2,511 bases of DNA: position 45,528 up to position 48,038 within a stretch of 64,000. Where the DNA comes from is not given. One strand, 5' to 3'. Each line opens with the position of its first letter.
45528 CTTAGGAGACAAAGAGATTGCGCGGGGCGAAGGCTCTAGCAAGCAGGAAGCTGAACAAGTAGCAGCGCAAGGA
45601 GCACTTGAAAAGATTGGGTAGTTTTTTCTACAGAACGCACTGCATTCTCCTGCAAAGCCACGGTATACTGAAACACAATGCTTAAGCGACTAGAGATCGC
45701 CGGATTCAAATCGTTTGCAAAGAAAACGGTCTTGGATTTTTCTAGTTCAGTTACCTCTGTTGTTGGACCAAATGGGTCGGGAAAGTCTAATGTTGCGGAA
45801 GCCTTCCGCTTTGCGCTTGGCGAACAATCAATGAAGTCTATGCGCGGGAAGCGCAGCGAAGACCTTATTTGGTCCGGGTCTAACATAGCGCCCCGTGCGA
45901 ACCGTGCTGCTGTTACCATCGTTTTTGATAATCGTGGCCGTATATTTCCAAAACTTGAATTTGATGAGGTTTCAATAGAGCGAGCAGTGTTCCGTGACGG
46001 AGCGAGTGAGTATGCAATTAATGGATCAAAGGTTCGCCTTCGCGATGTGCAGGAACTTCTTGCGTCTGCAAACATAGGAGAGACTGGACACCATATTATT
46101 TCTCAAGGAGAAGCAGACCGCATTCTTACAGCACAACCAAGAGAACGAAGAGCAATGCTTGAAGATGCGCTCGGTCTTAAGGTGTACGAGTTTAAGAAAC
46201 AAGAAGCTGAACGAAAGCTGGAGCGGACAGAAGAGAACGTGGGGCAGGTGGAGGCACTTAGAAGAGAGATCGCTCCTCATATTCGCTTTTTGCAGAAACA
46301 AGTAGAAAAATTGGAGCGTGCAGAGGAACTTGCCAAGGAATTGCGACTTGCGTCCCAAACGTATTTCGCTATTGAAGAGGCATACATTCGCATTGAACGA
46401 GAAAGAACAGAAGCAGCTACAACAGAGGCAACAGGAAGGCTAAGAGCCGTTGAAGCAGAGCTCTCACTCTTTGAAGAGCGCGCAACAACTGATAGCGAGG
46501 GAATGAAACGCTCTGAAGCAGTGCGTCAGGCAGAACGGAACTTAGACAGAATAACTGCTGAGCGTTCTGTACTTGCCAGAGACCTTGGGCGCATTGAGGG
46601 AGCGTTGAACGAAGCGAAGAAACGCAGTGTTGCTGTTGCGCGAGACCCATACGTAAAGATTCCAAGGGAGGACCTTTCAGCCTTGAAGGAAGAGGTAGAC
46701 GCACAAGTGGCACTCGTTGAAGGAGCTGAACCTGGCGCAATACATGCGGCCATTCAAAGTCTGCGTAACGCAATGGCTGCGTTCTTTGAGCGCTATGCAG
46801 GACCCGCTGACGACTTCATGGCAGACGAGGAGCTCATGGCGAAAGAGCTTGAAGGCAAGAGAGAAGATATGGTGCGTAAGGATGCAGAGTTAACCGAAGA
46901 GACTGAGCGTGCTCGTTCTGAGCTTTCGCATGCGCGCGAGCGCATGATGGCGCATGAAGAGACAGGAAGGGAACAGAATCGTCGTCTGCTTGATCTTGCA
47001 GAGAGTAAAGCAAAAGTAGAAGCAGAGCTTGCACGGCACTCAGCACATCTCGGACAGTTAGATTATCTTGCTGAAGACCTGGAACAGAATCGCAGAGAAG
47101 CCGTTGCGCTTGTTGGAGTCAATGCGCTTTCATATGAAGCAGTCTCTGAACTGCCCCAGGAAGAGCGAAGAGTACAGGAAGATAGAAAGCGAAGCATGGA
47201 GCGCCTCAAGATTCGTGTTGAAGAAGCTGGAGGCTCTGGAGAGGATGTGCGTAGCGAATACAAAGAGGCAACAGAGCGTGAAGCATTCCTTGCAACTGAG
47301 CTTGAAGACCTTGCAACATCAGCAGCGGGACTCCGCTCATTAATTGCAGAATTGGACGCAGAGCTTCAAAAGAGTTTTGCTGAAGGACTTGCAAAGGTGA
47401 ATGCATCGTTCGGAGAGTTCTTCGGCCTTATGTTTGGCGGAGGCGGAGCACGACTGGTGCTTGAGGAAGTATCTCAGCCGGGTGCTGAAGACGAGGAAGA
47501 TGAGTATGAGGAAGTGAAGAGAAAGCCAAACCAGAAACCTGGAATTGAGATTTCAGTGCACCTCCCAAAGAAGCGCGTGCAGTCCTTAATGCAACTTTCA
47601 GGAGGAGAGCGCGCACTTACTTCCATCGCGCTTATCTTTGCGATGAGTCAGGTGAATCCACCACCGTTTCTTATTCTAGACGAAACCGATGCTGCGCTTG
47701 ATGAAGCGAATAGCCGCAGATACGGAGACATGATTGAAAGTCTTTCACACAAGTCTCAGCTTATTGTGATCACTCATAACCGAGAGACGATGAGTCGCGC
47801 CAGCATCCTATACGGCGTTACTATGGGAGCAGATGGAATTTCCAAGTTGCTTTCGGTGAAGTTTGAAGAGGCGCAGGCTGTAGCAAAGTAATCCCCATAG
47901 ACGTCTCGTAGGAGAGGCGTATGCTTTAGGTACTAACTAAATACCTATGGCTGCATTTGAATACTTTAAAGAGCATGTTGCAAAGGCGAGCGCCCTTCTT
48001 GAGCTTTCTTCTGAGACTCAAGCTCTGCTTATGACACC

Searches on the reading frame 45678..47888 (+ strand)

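Call 62: search_protein_families(library=pfam, proteins=[window:45678-47888:+], max_evalue=0.001)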
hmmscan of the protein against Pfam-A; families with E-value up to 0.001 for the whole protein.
window:45678-47888:+ (737 aa): 6 families
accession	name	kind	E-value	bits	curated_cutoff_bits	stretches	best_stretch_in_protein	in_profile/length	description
PF02463.25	SMC_N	-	6.3e-69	232.2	40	1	1-722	1-219/220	RecF/RecN/SMC N terminal domain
PF13476.12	AAA_23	-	6.2e-18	66.6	27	1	4-222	1-193/201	AAA domain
PF13304.12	AAA_21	-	8.9e-13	49.4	27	2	25-55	1-34/304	AAA domain, putative AbiEii toxin, Type IV TA system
PF13175.12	AAA_15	-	7.9e-09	36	32.1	1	1-51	1-51/374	AAA ATPase domain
PF00005.33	ABC_tran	-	2.3e-07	32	25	0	24-149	12-117/137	ABC transporter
PF13555.12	AAA_29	-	0.00085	19.5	27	0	2-44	1-43/61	P-loop containing region of AAA domain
